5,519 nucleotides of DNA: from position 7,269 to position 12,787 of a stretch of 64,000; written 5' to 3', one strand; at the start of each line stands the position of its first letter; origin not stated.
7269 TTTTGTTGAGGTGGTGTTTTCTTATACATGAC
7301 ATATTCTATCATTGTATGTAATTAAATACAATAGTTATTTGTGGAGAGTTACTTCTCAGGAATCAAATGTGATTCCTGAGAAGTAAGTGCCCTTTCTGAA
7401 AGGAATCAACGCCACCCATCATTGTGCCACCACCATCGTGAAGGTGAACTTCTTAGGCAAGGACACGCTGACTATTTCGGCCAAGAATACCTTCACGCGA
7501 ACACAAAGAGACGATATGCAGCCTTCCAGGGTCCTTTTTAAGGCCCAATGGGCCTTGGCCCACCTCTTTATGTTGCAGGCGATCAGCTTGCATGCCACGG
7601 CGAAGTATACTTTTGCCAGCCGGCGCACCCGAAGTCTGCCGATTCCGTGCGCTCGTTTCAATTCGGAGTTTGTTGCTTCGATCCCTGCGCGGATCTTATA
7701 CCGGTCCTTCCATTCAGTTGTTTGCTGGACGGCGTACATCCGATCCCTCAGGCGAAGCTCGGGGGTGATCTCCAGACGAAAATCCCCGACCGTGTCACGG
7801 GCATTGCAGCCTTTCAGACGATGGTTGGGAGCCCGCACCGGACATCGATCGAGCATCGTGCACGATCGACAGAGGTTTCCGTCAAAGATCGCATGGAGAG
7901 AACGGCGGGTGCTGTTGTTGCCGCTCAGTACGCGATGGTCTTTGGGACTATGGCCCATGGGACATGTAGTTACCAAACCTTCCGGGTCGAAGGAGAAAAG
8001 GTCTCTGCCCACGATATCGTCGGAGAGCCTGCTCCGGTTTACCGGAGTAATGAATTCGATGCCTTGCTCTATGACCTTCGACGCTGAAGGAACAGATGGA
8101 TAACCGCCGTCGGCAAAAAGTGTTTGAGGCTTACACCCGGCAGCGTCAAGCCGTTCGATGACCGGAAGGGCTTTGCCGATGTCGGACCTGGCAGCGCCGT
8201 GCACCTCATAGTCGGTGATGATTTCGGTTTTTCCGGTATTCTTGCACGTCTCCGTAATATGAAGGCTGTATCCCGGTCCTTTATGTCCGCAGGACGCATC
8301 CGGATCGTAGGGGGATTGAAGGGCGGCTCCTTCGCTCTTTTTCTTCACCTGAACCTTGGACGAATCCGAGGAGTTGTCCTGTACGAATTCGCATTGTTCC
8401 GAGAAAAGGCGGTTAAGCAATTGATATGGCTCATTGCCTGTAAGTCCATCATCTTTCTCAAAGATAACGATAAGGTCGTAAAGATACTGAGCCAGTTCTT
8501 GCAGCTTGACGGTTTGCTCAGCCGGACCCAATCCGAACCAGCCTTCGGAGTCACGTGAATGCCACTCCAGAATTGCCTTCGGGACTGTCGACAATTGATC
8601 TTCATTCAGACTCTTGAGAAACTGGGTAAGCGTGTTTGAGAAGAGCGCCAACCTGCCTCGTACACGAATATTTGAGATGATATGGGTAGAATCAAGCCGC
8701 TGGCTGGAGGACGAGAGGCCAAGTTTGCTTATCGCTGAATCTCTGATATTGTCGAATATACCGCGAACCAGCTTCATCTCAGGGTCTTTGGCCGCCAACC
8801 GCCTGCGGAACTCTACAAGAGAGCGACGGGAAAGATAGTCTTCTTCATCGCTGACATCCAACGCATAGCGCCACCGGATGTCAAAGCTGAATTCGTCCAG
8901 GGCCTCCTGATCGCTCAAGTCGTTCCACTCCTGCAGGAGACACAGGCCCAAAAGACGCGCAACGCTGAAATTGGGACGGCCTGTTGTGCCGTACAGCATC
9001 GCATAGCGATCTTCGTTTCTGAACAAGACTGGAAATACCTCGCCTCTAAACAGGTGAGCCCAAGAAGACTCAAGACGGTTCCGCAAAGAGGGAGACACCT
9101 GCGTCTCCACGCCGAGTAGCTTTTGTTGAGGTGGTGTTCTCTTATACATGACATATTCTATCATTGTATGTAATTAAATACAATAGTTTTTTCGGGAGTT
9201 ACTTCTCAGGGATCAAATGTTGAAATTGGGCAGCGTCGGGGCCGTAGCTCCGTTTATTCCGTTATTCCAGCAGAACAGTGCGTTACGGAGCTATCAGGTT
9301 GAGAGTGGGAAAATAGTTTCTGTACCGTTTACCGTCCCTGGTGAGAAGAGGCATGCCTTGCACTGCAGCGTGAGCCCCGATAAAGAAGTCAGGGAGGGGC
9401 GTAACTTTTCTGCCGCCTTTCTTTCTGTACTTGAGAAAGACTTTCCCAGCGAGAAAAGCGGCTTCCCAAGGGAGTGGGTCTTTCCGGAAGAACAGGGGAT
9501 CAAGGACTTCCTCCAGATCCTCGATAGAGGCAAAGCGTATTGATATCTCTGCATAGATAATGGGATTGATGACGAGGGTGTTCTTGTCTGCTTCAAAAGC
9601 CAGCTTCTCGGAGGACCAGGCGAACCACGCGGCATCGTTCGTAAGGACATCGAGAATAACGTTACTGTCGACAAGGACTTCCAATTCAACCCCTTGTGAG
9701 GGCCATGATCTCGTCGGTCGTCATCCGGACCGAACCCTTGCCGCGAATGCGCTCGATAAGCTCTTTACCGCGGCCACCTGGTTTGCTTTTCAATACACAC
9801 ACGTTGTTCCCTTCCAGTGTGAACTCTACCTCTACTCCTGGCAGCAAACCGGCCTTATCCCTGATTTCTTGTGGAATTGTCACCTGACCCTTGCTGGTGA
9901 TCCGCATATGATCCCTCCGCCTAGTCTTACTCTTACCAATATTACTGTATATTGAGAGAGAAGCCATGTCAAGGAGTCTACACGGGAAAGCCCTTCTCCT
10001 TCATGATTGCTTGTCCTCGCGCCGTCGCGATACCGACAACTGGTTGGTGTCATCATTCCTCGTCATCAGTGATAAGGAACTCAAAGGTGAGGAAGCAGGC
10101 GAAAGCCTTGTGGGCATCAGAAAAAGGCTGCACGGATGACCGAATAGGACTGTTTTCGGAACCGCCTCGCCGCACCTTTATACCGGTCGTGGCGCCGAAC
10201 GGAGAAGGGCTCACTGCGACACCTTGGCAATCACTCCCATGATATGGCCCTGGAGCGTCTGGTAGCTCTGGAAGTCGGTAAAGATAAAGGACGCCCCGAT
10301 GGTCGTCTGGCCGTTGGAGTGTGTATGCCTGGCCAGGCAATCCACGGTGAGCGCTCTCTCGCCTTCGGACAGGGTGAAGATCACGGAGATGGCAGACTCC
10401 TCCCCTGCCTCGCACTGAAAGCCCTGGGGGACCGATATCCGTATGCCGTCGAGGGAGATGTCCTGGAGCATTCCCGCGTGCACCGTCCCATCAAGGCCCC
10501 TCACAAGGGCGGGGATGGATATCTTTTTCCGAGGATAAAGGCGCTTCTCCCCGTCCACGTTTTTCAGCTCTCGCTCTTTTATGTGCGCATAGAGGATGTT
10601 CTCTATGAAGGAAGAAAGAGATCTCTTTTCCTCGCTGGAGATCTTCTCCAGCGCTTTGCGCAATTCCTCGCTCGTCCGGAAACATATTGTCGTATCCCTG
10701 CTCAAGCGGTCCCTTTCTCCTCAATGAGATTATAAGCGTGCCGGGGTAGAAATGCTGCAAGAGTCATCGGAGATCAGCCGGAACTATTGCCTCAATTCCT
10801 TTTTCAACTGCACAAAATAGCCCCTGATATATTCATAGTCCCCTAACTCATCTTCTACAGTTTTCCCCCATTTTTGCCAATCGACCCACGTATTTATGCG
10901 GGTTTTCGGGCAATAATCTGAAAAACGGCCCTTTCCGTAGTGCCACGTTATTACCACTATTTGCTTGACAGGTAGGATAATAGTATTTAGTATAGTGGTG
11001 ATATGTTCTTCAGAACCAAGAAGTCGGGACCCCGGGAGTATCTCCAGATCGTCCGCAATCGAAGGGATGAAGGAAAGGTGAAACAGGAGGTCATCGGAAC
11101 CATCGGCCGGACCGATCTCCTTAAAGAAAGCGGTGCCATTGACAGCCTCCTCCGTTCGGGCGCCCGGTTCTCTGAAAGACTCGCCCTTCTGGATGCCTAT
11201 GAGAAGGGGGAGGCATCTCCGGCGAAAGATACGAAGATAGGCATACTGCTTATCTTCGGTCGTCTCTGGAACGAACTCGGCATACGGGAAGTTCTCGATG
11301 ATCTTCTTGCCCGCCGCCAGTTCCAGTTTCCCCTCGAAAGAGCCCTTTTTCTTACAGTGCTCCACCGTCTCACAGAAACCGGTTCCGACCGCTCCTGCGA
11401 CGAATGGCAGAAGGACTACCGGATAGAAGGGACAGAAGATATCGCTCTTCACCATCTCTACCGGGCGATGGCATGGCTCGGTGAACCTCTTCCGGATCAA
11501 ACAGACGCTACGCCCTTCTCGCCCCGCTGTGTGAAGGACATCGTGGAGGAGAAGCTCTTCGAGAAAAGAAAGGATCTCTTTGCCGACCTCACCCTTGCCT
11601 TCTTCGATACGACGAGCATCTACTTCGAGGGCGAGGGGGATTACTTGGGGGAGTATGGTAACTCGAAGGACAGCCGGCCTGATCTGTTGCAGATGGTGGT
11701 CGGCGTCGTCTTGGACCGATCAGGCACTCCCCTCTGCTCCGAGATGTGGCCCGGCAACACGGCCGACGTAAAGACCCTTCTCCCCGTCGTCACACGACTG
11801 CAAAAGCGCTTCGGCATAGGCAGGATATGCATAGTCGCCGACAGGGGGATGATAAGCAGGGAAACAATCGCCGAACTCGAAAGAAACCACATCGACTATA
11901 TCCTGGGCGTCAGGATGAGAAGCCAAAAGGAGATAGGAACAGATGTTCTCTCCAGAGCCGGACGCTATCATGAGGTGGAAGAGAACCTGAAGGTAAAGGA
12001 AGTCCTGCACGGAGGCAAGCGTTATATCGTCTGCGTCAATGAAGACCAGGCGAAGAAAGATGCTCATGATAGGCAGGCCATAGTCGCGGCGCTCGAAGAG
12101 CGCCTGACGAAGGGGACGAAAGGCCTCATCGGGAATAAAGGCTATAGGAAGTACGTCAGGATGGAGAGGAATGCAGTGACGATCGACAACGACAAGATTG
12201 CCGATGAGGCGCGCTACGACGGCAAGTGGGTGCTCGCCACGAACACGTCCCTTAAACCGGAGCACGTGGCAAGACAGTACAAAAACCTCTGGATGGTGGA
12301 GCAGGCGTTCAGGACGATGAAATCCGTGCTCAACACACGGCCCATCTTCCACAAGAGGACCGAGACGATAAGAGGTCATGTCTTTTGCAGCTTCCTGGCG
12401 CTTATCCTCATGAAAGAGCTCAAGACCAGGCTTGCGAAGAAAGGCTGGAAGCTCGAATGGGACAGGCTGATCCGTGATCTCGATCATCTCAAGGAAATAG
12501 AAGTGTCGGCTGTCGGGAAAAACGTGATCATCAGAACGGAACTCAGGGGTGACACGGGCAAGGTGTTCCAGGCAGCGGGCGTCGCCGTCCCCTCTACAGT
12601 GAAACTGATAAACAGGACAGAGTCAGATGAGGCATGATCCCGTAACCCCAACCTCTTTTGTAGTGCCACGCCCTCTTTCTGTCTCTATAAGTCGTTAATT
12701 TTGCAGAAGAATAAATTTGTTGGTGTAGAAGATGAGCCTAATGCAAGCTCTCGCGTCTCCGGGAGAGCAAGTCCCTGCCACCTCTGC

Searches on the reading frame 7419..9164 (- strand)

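Call 22: search_protein_families(library=pfam, proteins=[window:7419-9164:-], max_evalue=0.001)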
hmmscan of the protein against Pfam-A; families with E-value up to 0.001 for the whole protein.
window:7419-9164:- (581 aa): 3 families
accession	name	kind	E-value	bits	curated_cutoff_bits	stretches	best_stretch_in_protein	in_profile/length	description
PF13751.12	DDE_Tnp_1_6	-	8.7e-16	58.8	25.1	1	400-535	1-124/125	Transposase DDE domain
PF01609.27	DDE_Tnp_1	-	5.4e-14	52.9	23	1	267-532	10-200/200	Transposase DDE domain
PF05598.16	DUF772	-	9.2e-12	45.2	23.1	1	62-130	1-67/74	Transposase domain (DUF772)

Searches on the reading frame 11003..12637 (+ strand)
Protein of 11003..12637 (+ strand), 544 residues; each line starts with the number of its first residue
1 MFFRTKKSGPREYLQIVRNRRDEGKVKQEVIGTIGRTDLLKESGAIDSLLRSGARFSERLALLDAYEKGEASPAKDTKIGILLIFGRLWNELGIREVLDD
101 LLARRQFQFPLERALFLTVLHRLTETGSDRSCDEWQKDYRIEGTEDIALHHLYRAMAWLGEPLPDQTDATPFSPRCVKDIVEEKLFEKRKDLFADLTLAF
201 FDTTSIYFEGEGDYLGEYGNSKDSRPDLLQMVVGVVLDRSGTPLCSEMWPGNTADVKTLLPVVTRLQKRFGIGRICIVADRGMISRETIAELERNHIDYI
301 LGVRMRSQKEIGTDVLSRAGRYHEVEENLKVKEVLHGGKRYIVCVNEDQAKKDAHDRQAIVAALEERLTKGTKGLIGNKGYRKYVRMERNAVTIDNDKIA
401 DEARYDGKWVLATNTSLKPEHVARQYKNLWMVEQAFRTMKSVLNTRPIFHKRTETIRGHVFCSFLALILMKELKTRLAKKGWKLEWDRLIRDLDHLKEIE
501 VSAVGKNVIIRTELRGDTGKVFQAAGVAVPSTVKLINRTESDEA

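Call 22: search_protein_families(library=pfam, proteins=[window:11003-12637:+], max_evalue=0.001)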
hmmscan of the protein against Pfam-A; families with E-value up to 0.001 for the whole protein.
window:11003-12637:+ (544 aa): 2 families
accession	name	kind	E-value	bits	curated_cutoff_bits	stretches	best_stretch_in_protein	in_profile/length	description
PF01609.27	DDE_Tnp_1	-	3.9e-17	63.1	23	1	200-469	8-200/200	Transposase DDE domain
PF13701.12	DDE_Tnp_1_4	-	5.3e-05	22.1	34.7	1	246-479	185-379/435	Transposase DDE domain group 1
